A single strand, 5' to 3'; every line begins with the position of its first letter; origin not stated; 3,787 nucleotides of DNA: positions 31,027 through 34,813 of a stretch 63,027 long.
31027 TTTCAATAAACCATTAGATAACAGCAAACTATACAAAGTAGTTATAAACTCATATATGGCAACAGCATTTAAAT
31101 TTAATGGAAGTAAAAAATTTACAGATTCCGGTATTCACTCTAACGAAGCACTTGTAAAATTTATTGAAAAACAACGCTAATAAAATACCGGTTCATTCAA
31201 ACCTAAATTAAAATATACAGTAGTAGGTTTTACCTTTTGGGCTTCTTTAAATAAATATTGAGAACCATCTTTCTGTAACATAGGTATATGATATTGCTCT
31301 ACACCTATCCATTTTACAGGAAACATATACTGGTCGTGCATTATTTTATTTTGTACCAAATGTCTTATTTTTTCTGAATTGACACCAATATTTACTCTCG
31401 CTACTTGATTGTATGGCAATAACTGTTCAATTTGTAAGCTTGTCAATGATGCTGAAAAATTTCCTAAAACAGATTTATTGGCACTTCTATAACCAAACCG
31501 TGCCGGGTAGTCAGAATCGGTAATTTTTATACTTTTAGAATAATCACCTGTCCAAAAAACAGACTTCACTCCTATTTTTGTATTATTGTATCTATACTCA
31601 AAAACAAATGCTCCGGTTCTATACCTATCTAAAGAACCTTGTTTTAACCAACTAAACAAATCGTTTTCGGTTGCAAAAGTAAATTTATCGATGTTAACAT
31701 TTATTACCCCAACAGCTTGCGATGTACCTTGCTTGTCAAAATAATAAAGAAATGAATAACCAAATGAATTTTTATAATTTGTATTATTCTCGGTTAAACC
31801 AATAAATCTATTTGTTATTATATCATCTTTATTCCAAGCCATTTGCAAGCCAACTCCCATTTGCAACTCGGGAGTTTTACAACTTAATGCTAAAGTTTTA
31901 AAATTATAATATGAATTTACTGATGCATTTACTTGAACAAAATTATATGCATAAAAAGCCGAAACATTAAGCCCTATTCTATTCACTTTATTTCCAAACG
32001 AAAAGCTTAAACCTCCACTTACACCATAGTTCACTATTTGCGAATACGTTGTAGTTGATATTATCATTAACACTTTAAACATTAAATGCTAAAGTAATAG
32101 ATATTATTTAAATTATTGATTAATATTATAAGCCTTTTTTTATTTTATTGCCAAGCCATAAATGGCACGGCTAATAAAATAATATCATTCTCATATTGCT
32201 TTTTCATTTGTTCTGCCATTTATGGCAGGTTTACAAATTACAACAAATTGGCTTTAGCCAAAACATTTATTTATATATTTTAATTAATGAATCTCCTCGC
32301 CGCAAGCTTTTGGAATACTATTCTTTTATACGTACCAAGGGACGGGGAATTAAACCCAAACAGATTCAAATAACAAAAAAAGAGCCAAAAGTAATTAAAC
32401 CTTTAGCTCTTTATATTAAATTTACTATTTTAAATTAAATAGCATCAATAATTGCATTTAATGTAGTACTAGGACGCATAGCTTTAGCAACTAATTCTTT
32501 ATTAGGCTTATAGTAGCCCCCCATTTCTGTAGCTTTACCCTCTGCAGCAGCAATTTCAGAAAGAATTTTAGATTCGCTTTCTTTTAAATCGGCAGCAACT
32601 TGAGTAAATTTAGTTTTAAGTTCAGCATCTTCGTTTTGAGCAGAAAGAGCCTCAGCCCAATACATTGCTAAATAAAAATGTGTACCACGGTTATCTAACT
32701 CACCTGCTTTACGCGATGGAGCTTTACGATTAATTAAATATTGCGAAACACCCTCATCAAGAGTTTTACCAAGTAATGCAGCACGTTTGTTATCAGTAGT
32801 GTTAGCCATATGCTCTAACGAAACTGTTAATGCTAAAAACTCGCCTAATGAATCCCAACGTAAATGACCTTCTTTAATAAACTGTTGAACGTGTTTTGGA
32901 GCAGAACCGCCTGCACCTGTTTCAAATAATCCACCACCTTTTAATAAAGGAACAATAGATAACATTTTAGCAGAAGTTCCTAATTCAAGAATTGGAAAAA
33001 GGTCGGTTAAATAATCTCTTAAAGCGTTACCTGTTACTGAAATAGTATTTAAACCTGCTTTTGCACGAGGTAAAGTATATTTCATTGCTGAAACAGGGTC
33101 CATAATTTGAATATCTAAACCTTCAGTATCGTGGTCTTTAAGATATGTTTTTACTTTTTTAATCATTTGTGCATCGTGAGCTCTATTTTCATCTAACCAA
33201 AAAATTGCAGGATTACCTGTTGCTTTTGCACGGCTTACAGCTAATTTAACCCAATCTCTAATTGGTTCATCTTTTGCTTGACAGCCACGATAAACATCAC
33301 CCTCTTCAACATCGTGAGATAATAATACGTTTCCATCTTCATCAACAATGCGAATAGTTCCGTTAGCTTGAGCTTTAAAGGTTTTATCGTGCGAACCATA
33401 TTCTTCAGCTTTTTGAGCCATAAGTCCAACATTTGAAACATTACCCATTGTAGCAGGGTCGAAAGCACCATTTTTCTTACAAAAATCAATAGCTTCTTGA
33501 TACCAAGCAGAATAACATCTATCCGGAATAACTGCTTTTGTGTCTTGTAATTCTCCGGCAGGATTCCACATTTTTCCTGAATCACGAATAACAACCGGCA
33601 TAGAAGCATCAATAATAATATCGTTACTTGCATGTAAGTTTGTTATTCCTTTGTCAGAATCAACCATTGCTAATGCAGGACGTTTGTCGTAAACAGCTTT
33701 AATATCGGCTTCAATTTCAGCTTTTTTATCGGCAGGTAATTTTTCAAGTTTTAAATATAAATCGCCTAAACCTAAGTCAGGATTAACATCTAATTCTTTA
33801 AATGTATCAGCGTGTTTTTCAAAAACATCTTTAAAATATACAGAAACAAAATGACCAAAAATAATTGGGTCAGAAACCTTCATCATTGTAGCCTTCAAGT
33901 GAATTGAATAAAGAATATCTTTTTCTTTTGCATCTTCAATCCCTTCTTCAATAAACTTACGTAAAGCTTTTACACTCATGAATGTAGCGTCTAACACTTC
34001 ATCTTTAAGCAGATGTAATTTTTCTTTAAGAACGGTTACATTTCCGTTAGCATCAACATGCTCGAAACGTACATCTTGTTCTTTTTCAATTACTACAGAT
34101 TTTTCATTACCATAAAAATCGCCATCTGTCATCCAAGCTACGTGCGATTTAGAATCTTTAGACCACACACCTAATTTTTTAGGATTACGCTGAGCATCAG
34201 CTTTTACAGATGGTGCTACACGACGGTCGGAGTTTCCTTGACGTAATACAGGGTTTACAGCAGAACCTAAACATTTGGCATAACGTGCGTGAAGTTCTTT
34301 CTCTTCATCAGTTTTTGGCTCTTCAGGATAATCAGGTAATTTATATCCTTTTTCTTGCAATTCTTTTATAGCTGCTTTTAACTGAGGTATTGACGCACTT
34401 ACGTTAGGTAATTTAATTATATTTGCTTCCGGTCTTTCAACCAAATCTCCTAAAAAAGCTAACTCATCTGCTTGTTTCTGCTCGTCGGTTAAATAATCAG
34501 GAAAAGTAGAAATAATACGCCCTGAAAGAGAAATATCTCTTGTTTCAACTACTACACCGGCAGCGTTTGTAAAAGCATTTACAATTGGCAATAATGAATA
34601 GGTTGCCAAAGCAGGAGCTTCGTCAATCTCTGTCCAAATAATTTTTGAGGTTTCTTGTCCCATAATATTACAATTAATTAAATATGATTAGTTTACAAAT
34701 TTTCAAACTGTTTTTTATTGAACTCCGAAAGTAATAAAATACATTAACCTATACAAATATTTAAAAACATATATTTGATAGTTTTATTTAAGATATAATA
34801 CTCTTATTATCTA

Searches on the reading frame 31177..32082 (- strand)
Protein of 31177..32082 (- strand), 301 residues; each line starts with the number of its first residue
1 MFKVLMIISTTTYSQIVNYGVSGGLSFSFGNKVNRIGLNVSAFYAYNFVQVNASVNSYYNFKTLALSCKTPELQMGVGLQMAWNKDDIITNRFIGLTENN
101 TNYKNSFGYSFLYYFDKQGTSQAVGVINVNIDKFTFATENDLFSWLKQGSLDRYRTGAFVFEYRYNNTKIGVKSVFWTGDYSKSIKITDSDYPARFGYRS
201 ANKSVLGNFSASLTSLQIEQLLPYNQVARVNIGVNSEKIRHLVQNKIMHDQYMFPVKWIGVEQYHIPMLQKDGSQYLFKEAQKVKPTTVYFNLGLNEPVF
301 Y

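Call 24: search_protein_families(library=pfam, proteins=[window:31177-32082:-], max_evalue=0.001)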
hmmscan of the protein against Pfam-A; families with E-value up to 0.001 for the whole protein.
window:31177-32082:- (301 aa): 1 family
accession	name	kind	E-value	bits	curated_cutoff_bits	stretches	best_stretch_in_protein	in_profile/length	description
PF15528.11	Ntox23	-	2.1e-32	113.3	26.2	1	52-250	2-190/190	Bacterial toxin 23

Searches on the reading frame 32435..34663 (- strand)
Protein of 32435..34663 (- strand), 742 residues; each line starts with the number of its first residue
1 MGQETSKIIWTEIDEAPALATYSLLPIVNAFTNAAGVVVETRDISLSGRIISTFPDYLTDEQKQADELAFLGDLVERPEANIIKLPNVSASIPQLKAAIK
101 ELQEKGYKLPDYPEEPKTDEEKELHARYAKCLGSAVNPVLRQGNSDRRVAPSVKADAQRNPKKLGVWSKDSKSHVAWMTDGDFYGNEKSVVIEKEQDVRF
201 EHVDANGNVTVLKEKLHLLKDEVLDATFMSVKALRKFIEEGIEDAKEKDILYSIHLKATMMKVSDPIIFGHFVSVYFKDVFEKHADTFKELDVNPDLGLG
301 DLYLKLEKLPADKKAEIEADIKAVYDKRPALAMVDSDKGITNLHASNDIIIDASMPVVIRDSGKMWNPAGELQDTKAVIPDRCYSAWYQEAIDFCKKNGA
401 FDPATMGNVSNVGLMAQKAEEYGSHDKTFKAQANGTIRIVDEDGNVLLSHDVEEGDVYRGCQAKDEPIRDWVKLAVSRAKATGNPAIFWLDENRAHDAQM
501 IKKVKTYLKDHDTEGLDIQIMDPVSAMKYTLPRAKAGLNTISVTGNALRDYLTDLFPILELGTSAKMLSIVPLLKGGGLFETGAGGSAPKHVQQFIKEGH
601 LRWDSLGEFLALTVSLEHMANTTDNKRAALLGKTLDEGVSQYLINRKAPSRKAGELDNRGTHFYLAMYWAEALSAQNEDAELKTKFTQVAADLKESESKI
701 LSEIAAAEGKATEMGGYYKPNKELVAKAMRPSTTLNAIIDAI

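Call 24: search_protein_families(library=pfam, proteins=[window:32435-34663:-], max_evalue=0.001)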
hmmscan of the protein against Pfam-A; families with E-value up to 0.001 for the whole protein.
window:32435-34663:- (742 aa): 1 family
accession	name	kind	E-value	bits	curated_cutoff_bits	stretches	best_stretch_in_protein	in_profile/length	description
PF03971.19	IDH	-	0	1286.3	25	1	7-740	1-734/734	Monomeric isocitrate dehydrogenase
